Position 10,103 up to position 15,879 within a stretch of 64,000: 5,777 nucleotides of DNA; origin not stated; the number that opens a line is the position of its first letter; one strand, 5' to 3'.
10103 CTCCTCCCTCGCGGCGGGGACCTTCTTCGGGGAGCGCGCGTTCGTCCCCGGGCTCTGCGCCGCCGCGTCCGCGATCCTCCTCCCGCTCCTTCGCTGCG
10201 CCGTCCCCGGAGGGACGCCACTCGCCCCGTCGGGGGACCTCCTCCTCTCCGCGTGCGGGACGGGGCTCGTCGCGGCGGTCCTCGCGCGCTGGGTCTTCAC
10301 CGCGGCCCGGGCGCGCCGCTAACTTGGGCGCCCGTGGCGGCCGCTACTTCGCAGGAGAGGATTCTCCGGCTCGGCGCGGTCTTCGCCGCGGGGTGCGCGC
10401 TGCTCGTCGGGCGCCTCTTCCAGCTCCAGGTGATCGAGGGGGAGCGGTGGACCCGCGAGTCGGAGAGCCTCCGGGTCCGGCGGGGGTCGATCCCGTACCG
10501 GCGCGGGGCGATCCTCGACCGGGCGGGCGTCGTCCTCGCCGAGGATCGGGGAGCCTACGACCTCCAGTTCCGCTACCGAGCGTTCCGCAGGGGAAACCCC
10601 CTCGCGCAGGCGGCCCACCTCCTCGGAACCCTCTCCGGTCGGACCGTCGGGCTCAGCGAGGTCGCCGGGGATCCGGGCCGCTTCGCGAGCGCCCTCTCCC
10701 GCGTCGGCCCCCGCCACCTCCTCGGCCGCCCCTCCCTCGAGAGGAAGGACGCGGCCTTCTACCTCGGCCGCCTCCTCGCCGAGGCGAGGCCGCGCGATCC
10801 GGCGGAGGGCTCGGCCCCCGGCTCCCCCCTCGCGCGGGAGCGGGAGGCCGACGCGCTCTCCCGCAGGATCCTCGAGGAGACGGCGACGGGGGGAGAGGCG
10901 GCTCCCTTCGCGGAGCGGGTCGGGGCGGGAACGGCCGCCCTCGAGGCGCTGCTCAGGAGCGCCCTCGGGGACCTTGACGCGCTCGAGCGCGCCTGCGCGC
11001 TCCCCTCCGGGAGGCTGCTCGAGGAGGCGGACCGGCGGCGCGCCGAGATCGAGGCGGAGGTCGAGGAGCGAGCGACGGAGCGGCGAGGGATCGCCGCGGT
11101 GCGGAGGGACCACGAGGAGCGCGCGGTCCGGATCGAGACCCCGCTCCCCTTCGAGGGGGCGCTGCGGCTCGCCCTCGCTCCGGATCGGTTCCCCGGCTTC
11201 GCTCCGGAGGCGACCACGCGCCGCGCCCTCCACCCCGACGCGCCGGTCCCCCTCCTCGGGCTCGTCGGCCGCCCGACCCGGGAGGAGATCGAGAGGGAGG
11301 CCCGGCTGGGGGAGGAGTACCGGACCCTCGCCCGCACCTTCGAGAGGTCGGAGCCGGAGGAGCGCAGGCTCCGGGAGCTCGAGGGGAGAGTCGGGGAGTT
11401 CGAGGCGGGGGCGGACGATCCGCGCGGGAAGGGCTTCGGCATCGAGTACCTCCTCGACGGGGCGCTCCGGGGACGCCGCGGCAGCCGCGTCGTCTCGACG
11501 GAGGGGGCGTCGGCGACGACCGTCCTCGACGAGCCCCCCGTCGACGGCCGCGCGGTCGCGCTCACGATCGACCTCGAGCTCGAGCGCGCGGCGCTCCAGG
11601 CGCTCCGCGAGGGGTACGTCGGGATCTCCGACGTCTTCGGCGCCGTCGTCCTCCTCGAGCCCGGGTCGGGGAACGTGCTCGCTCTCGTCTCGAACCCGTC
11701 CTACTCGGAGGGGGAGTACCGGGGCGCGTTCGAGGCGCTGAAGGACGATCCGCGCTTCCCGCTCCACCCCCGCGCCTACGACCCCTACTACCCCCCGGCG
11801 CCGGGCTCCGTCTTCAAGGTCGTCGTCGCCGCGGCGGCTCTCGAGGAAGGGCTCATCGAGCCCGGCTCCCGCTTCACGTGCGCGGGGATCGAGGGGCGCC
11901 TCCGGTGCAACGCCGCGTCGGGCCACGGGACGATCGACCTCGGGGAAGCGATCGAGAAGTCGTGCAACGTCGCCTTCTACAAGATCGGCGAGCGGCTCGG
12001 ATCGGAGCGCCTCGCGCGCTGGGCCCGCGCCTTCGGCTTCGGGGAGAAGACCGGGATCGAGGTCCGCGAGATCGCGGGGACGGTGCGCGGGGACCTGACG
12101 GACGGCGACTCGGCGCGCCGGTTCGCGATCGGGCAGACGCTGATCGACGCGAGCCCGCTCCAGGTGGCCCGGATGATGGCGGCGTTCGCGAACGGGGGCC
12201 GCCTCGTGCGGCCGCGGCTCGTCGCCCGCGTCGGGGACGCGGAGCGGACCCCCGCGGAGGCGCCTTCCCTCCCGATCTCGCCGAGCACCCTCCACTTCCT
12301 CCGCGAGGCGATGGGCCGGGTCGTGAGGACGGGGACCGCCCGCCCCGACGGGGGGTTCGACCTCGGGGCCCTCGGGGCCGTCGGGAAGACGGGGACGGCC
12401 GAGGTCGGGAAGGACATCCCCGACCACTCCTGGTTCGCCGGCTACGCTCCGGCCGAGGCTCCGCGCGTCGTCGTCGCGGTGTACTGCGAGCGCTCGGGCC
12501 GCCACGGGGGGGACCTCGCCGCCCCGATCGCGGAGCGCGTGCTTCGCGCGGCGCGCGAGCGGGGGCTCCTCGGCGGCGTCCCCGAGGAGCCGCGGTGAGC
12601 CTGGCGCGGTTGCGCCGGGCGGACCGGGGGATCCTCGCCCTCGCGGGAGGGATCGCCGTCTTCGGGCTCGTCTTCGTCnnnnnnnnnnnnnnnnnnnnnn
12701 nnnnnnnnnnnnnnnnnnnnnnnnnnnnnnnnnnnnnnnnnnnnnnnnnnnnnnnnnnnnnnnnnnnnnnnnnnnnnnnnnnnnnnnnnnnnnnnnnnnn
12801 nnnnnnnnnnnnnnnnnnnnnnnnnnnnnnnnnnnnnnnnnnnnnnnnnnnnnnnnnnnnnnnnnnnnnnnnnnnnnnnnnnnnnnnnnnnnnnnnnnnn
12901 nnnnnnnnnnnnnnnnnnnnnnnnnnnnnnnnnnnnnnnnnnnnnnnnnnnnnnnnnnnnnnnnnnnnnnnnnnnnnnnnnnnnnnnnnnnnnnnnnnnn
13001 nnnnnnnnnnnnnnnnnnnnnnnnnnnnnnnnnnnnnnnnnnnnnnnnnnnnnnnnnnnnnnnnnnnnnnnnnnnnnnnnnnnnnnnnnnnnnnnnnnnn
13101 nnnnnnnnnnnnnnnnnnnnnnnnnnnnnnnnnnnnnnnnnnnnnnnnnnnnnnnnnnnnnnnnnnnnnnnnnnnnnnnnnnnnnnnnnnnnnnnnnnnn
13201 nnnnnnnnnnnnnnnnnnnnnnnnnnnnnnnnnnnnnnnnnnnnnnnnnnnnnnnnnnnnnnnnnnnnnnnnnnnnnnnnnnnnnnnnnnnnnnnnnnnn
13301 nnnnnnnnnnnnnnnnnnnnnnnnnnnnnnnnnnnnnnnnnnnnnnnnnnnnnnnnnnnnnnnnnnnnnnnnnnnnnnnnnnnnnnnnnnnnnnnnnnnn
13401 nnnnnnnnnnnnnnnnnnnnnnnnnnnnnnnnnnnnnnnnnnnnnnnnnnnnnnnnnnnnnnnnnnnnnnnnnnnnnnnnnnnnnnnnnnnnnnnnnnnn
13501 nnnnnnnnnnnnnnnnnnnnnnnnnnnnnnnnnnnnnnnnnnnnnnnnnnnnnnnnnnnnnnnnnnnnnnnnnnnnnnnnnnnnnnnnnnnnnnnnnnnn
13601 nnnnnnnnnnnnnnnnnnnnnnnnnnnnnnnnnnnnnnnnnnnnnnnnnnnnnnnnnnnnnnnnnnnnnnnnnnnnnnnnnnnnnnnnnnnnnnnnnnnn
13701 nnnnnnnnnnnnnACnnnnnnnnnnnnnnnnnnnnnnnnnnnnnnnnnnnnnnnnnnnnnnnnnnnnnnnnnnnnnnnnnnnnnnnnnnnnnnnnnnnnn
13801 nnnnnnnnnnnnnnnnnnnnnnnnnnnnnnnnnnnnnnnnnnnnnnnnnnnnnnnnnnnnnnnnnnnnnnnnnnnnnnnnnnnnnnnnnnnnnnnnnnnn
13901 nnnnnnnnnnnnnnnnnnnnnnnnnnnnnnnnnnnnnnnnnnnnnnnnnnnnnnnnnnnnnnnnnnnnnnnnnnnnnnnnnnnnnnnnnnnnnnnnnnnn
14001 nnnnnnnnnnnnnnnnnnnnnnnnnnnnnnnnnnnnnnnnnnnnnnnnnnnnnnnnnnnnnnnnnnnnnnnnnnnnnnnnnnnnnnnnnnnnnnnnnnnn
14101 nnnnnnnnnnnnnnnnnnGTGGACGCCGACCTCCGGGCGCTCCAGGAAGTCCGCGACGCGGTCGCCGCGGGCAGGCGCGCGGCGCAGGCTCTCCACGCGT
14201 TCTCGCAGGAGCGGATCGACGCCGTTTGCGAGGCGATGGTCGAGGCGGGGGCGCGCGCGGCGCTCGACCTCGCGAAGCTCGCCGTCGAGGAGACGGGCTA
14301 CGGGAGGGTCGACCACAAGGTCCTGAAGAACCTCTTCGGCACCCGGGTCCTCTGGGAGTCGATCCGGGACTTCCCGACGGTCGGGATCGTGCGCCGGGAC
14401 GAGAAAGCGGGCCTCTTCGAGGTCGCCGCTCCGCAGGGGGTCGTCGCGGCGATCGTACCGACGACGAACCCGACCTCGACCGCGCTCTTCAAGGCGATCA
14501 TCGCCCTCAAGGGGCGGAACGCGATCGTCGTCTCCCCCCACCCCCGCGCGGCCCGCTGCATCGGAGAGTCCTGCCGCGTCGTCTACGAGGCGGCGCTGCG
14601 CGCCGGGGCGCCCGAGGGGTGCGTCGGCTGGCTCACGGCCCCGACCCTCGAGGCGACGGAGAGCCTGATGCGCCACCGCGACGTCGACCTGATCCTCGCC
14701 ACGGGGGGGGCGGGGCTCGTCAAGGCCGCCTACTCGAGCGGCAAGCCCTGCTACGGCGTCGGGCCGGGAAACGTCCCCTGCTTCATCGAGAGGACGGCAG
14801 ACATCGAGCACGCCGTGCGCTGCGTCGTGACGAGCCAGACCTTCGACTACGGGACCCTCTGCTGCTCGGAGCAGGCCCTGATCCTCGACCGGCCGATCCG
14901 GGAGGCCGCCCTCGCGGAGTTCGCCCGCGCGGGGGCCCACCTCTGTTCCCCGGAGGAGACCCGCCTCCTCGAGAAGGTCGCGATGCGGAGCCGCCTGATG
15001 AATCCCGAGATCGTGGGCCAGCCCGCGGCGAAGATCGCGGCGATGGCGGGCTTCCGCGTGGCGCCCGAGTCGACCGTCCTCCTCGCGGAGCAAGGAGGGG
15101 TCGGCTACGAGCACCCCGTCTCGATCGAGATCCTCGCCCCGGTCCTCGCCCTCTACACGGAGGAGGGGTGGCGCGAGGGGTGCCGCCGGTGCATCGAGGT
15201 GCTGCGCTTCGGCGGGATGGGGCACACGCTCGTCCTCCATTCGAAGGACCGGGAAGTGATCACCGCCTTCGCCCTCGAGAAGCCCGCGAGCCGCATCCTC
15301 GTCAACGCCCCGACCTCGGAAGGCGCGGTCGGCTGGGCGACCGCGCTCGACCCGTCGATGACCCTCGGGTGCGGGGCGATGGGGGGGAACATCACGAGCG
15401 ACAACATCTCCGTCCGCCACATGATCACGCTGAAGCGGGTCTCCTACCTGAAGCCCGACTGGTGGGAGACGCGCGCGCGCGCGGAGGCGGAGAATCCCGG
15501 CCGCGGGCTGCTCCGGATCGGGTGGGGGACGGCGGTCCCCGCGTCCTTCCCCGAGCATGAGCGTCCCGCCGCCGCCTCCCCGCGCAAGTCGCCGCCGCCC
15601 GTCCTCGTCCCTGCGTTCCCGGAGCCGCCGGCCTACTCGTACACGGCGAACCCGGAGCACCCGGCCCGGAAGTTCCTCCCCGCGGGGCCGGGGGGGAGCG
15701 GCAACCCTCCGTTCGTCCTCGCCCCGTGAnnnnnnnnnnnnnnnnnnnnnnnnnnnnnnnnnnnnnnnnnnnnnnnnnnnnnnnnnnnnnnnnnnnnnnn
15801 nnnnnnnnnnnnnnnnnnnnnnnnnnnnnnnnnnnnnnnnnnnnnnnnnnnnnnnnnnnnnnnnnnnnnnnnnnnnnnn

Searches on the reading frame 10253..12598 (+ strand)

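Call 85: search_protein_families(library=pfam, proteins=[window:10253-12598:+], max_evalue=0.00001)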
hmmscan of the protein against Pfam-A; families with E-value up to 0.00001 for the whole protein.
window:10253-12598:+ (781 aa): 2 families
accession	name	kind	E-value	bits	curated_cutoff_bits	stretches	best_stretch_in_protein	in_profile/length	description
PF00905.27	Transpeptidase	-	1.4e-57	195.6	22.1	1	463-764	1-298/299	Penicillin binding protein transpeptidase domain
PF03717.20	PBP_dimer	-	4.9e-08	34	24.4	1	81-416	3-169/180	Penicillin-binding Protein dimerisation domain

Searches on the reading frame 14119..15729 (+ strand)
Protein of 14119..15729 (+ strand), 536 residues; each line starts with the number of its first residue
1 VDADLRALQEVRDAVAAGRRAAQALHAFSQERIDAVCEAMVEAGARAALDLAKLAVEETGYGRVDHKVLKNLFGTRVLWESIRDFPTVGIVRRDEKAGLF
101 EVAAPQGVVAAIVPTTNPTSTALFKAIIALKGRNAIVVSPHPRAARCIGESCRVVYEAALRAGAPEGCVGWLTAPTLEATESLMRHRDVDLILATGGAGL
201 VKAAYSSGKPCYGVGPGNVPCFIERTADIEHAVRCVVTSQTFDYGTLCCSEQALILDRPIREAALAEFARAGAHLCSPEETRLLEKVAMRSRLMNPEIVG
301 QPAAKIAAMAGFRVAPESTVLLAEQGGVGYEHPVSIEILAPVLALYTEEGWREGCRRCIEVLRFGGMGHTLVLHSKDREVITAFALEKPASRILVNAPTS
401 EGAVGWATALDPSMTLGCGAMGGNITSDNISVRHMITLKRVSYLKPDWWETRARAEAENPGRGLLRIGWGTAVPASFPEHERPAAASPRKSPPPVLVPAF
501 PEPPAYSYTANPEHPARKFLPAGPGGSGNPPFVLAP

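Call 85: search_protein_families(library=pfam, proteins=[window:14119-15729:+], max_evalue=0.00001)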
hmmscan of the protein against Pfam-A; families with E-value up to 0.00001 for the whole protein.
window:14119-15729:+ (536 aa): 1 family
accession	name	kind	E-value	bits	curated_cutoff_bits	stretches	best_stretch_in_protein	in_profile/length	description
PF00171.27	Aldedh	-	2.6e-22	79.5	23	1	9-271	29-292/461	Aldehyde dehydrogenase family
